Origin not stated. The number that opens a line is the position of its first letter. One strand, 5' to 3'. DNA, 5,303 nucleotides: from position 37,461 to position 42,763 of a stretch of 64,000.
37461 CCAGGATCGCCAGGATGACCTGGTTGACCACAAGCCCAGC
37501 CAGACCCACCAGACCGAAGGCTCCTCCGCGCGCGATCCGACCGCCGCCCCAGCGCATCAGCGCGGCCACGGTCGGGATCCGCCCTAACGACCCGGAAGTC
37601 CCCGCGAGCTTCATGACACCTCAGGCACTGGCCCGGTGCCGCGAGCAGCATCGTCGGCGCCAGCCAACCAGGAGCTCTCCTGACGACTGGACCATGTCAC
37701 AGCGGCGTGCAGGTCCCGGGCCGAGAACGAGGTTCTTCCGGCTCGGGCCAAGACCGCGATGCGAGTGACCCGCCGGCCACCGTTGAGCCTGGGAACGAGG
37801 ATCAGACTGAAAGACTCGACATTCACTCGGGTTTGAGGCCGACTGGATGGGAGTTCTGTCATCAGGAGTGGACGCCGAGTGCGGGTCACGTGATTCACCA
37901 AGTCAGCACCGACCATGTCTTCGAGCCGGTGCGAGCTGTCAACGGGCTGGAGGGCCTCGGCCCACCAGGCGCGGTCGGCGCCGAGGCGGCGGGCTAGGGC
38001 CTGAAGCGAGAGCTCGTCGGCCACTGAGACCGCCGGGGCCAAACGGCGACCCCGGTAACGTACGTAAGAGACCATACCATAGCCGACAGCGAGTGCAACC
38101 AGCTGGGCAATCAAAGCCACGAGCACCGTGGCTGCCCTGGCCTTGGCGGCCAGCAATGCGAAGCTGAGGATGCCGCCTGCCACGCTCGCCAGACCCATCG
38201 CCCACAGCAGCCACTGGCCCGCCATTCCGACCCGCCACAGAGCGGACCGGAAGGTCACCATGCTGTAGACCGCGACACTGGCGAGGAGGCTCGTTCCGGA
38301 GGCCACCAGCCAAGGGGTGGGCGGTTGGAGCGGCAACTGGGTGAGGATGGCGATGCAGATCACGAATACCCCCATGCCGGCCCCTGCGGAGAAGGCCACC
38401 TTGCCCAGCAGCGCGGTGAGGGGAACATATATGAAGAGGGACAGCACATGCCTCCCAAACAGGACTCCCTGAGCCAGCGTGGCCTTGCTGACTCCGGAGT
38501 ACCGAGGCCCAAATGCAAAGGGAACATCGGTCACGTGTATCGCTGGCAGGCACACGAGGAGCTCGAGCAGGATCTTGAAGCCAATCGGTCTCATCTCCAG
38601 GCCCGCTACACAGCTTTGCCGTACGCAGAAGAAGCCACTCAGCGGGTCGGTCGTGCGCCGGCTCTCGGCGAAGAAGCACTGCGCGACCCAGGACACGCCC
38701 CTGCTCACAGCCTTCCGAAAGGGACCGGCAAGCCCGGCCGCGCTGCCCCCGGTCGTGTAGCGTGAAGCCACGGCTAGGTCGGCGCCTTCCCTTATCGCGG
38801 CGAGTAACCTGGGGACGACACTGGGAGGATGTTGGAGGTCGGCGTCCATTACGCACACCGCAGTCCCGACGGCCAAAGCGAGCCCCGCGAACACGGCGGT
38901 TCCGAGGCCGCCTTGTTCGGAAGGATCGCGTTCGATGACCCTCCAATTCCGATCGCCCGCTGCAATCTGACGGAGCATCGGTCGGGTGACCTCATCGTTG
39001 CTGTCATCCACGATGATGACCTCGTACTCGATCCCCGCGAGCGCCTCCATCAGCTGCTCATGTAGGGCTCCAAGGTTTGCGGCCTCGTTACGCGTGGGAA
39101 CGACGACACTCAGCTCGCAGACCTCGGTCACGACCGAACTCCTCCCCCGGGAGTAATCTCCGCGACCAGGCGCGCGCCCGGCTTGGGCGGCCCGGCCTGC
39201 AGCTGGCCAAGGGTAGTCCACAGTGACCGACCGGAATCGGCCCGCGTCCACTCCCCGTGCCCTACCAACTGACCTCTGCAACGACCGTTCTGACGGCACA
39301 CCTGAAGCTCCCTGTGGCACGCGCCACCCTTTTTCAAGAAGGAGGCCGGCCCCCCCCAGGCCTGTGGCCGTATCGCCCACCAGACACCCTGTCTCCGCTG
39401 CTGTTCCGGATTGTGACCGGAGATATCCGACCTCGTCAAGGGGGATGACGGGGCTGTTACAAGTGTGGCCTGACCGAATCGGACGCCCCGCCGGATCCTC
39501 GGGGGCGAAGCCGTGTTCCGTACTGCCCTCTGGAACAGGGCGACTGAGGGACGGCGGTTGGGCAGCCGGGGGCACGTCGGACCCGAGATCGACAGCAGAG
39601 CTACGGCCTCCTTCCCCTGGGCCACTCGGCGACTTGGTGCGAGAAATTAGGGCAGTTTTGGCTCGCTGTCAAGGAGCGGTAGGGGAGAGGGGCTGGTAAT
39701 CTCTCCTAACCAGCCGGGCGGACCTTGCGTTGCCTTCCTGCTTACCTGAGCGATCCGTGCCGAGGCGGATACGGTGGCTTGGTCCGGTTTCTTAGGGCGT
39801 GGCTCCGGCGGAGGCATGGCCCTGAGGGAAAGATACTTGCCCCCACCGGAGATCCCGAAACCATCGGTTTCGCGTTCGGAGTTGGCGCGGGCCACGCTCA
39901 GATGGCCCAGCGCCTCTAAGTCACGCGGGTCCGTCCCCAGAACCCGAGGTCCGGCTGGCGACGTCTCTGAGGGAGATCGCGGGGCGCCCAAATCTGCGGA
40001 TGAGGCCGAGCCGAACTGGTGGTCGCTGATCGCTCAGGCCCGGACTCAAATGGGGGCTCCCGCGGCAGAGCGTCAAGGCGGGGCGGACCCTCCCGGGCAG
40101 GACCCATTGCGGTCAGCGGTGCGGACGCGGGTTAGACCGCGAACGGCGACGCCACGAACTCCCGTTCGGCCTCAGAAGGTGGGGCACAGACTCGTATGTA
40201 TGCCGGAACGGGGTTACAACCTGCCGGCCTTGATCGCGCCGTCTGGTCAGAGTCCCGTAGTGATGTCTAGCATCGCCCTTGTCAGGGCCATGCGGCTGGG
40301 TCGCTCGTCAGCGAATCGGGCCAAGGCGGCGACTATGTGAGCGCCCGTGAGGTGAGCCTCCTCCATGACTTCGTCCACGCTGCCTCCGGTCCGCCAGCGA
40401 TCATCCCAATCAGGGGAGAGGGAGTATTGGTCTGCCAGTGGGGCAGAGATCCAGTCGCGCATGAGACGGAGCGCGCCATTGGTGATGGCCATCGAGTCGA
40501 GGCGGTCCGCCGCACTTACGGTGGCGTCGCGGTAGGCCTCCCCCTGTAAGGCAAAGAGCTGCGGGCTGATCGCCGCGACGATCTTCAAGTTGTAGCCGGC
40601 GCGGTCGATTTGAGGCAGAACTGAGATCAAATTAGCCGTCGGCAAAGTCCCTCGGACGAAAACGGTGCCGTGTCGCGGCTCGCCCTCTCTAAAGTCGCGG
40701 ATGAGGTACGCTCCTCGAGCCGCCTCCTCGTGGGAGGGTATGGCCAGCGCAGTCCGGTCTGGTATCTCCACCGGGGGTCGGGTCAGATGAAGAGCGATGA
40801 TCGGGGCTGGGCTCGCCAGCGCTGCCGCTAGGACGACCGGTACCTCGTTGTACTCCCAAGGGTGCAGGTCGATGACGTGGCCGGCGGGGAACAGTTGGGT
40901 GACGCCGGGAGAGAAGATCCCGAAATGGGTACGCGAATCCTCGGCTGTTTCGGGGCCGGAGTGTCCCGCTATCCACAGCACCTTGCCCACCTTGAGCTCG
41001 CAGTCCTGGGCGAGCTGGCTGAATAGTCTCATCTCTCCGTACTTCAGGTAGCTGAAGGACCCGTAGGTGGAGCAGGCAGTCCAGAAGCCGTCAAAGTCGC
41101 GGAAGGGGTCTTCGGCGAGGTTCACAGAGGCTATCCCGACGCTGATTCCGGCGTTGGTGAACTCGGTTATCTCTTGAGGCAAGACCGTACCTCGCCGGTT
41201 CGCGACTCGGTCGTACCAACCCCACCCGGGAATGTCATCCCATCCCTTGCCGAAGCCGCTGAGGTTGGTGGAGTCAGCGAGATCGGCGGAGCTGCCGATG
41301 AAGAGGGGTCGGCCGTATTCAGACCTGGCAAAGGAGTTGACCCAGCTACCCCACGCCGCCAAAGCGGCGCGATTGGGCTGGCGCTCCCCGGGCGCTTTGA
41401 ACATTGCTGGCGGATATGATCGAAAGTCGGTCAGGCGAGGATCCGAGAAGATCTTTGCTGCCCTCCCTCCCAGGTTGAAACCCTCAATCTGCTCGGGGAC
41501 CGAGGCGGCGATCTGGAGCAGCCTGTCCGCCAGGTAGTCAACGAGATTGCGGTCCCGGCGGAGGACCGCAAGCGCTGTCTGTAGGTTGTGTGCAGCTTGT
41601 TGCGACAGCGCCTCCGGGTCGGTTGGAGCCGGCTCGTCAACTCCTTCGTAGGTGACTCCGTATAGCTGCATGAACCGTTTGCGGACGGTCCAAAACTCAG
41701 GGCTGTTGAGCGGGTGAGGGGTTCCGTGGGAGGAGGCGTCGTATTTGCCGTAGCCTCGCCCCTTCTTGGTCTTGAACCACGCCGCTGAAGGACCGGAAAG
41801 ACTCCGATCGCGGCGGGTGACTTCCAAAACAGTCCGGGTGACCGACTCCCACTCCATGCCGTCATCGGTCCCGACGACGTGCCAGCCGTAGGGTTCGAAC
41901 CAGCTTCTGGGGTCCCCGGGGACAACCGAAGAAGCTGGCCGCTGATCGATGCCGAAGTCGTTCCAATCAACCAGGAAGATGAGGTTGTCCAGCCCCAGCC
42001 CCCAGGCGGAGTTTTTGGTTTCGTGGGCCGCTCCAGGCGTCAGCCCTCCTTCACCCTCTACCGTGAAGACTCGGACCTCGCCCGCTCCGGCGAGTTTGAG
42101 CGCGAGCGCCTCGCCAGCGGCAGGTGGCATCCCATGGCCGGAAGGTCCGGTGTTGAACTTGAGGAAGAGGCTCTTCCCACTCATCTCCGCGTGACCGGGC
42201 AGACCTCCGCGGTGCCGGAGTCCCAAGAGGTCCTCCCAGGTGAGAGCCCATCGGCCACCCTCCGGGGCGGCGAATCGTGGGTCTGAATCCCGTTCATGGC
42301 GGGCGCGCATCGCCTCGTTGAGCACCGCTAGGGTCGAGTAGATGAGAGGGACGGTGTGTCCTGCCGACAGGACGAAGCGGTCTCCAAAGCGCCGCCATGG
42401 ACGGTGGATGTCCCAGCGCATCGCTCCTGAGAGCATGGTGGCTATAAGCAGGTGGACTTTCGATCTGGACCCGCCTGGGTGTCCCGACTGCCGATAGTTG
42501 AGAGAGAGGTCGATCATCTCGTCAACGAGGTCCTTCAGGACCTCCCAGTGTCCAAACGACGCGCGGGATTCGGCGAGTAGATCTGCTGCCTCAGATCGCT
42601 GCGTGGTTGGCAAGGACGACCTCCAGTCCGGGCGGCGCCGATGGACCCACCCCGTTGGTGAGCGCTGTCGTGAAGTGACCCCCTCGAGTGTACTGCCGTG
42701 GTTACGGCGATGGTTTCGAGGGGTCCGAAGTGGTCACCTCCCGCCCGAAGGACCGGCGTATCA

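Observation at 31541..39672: Six-gene, translationally coupled lipid-linked glycosylation operon carrying two non-canonical members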

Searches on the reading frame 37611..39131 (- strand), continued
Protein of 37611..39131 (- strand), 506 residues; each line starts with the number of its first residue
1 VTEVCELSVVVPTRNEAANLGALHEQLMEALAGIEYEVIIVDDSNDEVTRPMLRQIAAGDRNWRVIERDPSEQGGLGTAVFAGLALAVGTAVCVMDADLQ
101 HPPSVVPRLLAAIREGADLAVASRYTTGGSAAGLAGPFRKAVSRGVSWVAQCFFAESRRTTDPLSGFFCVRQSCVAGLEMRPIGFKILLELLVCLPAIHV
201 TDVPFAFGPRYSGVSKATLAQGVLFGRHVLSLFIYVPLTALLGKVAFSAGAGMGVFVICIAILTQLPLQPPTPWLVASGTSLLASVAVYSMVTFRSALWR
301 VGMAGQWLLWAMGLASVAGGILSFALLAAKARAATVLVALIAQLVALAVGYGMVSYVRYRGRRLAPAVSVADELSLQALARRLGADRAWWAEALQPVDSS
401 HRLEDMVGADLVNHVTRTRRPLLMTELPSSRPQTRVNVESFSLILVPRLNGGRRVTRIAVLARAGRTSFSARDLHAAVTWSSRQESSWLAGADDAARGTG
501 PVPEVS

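Call 46: predict_structure(alignment_id=A2)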
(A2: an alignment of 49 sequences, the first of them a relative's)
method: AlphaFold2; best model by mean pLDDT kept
length: 506 residues; sequences in the alignment: 49
mean_pLDDT: 82.7   pTM: 0.77
mean pLDDT of the five models: 82.7, 80.9, 80.6, 80.0, 79.7
residues with pLDDT >= 90: 250; 70-90: 138; 50-70: 85; < 50: 33
segments of 3 or more residues with pLDDT < 50: 298-305, 493-506
pLDDT, mean of each block of 10 residues (from residue 1): 82 94 97 98 94 97 95 89 96 93 96 98 94 81 91 94 96 93 89 95 90 70 90 90 85 86 91 86 87 66 51 61 53 50 56 61 56 84 93 65 72 93 90 87 93 90 90 93 77 46 36
secondary structure, 60 per line:
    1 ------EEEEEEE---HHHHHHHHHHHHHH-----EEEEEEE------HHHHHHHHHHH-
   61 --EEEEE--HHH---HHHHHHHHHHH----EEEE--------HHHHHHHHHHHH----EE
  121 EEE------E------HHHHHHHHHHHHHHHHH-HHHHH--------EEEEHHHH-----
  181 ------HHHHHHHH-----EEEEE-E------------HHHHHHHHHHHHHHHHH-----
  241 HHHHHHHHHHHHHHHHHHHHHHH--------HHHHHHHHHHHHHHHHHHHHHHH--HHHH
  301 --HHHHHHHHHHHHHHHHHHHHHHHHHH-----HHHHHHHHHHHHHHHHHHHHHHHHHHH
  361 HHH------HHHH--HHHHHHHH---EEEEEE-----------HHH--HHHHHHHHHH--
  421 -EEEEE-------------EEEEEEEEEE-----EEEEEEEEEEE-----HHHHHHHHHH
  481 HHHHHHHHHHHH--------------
elements in order: E7-13 H17-30 E36-42 H49-59 E63-67 H76-86 E91-94 H103-114 E119-123 H137-153 H155-159 E168-171 H172-175 H187-194 E200-204 H219-235 H241-263 H272-294 H297-300 H303-328 H334-363 H370-373 H376-383 E387-392 H409-418 E422-426 E440-449 E455-465 H471-492
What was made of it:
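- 37611..38009 (-): Extra C-terminal domain of the GT2 (about residues 375-506). It has an alpha/beta fold, is tentatively GAF-like, and is cytoplasmic by topology. AF2 model with pLDDT about 90 for residues 410-480 and a strand/helix pattern (call 46).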

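Call 49: fold_search(model_id=the predicted structure, library=pdb)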
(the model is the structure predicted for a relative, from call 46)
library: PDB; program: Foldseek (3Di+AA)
matches with E <= 10: 1499; with E <= 0.001: 216
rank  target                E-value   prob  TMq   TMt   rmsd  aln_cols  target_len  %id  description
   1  5mlz                  2.1e-22  1.00  0.45  0.62   9.4       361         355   32  Dolichyl phosphate mannose synthase in complex with GDP and Mg2+ (released 2017-08-09)
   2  9ep0                  6.3e-22  1.00  0.44  0.63   9.7       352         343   32  Dolichyl phosphate mannose synthase in complex with donor (GDP-Man) and traces of acceptor (Dol55P) and product (Dol55P- (released 2025-10-01)
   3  5mm1                  3.3e-21  1.00  0.44  0.62   9.8       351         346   32  Dolichyl phosphate mannose synthase in complex with GDP and dolichyl phosphate mannose (released 2017-08-09)
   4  9nyc_A                2.2e-15  1.00  0.42  0.63   6.5       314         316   23  Cryo-EM structure of the glycosyltransferase GtrB in the substrate-bound state (released 2025-12-17)
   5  9asc_A                8.7e-15  1.00  0.38  0.59   7.2       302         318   22  Cryo-EM Structure of the Glycosyltransferase ArnC from Salmonella enterica in the UDP-bound State Determined on Talos  (released 2025-02-05)
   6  9nyf_A                1.4e-14  1.00  0.43  0.68   5.4       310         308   23  Cryo-EM structure of the glycosyltransferase GtrB (tetramer volume) (released 2025-12-17)
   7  9nyd_A                2.1e-14  1.00  0.43  0.65   5.6       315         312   22  Cryo-EM structure of the glycosyltransferase GtrB in the pre-catalysis and product-bound state (released 2025-12-17)
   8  9nye_A                5.7e-14  1.00  0.34  0.53   8.3       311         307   22  Cryo-EM structure of the glycosyltransferase GtrB in the apo state (octamer volume) (released 2025-12-17)
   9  9b77_A                8.0e-14  1.00  0.38  0.59   7.3       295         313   20  Cryo-EM Structure of the Glycosyltransferase ArnC from Salmonella enterica in the Apo State Determined on Krios micros (released 2025-02-05)
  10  9nyd_C                1.0e-13  1.00  0.42  0.64   6.0       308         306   24  Cryo-EM structure of the glycosyltransferase GtrB in the pre-catalysis and product-bound state (released 2025-12-17)
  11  9nyd_B                1.1e-13  1.00  0.40  0.61   6.3       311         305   23  Cryo-EM structure of the glycosyltransferase GtrB in the pre-catalysis and product-bound state (released 2025-12-17)
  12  8vxh_A                1.1e-13  1.00  0.37  0.57   7.6       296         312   20  Cryo-EM Structure of the Glycosyltransferase ArnC from Salmonella enterica in the Apo State Determined on Talos Arctic (released 2025-02-05)
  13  9bhe_B                5.0e-13  1.00  0.39  0.60   6.8       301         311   22  Salmonella undecaprenyl-phosphate 4-deoxy-4-formamido-L-arabinose transferase (ArnC) bound to UDP (released 2025-02-12)
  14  9bhe_A                5.6e-13  1.00  0.40  0.61   6.5       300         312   22  Salmonella undecaprenyl-phosphate 4-deoxy-4-formamido-L-arabinose transferase (ArnC) bound to UDP (released 2025-02-12)
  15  9bhc_B                5.9e-13  1.00  0.41  0.62   6.1       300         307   20  Salmonella undecaprenyl-phosphate 4-deoxy-4-formamido-L-arabinose transferase (ArnC) (released 2025-02-12)
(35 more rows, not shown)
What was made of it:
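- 37611..39131 (-): Polyprenyl-phosphate mannose synthase of the archaeal (P. furiosus, type III) kind. It consists of a GT2 catalytic domain with the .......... motif, interface helices and a 4-TM GtrA/DPMS-type domain, plus an extra cytoplasmic C-terminal domain. Foldseek finds 5mlz at 32% identity (call 49).
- Closest known: GtrB / GtrA / GtrC three-component O-antigen glucosylation. Same: Foldseek matches GtrB and ArnC (call 49).
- Tried and rejected: Foldseek of the full GT2 model is dominated by the DPMS, GtrB and ArnC core and says nothing about the C-terminal domain (call 49).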

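Call 56: search_protein_families(library=pfam, alignment_id=A2, max_evalue=0.1)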
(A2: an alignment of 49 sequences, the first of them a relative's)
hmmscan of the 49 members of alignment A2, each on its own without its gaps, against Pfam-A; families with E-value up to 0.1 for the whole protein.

A. member 1, P0121 (506 aa): 3 families
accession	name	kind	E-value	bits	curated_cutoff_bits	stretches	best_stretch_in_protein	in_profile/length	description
PF00535.33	Glycos_transf_2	-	1.8e-23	83.7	23.3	1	8-130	1-121/168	Glycosyl transferase family 2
PF13641.12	Glyco_tranf_2_3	-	1e-06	29.4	27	1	7-118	3-117/230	Glycosyltransferase like family 2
PF13506.12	Glyco_transf_21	-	0.0086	16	21.7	0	84-146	26-87/174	Glycosyl transferase family 21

B. families by the number of members that match (of 49 scanned): 15 families
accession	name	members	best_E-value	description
PF00535.33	Glycos_transf_2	49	1e-27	Glycosyl transferase family 2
PF13641.12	Glyco_tranf_2_3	47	3.6e-10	Glycosyltransferase like family 2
PF04138.20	GtrA_DPMS_TM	20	7.5e-07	GtrA/DPMS, transmembrane domain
PF13506.12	Glyco_transf_21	13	0.0031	Glycosyl transferase family 21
PF13185.12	GAF_2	8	0.00038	GAF domain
PF12804.13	NTP_transf_3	4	1.3e-05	MobA-like NTP transferase domain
PF10111.15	Glyco_tranf_2_2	3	0.0012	Glycosyltransferase like family 2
PF01737.22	Ycf9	2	0.036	YCF9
PF19747.4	DUF6234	1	0.011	Family of unknown function (DUF6234)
PF13704.12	Glyco_tranf_2_4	1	0.012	Glycosyl transferase family 2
PF10758.14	DUF2586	1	0.034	Protein of unknown function (DUF2586)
PF13056.11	DUF3918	1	0.035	Protein of unknown function (DUF3918)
PF08592.16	Anthrone_oxy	1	0.068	Anthrone oxygenase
PF13560.12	HTH_31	1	0.097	Helix-turn-helix domain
PF25395.1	DPBB_PEX6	1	0.1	PEX6 double psi barrel domain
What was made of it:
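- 37611..39131 (-): 20 of 49 family members hit GtrA_DPMS_TM (call 56).
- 37611..38009 (-): 8 of 49 homologues hit GAF_2, best E 3.8e-4 (call 56).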

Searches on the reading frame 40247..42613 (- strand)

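Call 3: search_protein_families(library=pfam, proteins=[window:40247-42613:-], max_evalue=0.01)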
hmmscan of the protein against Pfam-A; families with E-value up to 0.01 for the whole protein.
window:40247-42613:- (788 aa): 3 families
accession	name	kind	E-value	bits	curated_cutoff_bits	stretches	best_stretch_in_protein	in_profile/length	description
PF00456.26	Transketolase_N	-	5.6e-18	65.5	22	2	127-313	83-274/334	Transketolase, thiamine diphosphate binding domain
PF13292.11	DXP_synthase_N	-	6.9e-05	22.7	21.2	1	129-223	85-176/274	1-deoxy-D-xylulose-5-phosphate synthase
PF02779.29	Transket_pyr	-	0.00042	20.5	27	1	436-605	21-163/174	Transketolase, pyrimidine binding domain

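Call 4: search_protein_families(library=ncbifam, proteins=[window:40247-42613:-], max_evalue=0.01)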
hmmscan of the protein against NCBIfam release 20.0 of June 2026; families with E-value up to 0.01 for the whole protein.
window:40247-42613:- (788 aa): 7 families
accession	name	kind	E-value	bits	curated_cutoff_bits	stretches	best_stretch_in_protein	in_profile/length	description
NF004559.0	PRK05899.2-5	equivalog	4.6e-28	97.8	488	1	42-301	37-268/627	transketolase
TIGR00232.1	tktlase_bact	equivalog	5.1e-23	81.3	682.25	3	124-314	78-273/654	transketolase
NF004556.0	PRK05899.2-2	equivalog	1.9e-21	76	575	2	151-288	120-250/639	transketolase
NF004558.0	PRK05899.2-4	equivalog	5.5e-16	58.1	788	2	126-265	82-226/651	transketolase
TIGR00204.1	dxs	equivalog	9.4e-05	21.1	465.95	0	127-221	83-174/616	1-deoxy-D-xylulose-5-phosphate synthase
TIGR03182.1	PDH_E1_alph_y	equivalog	0.00019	20.4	393.85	1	159-294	113-245/315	pyruvate dehydrogenase (acetyl-transferring) E1 component subunit alpha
TIGR03181.1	PDH_E1_alph_x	equivalog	0.0082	15.1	411.35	0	159-223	125-187/341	pyruvate dehydrogenase (acetyl-transferring) E1 component subunit alpha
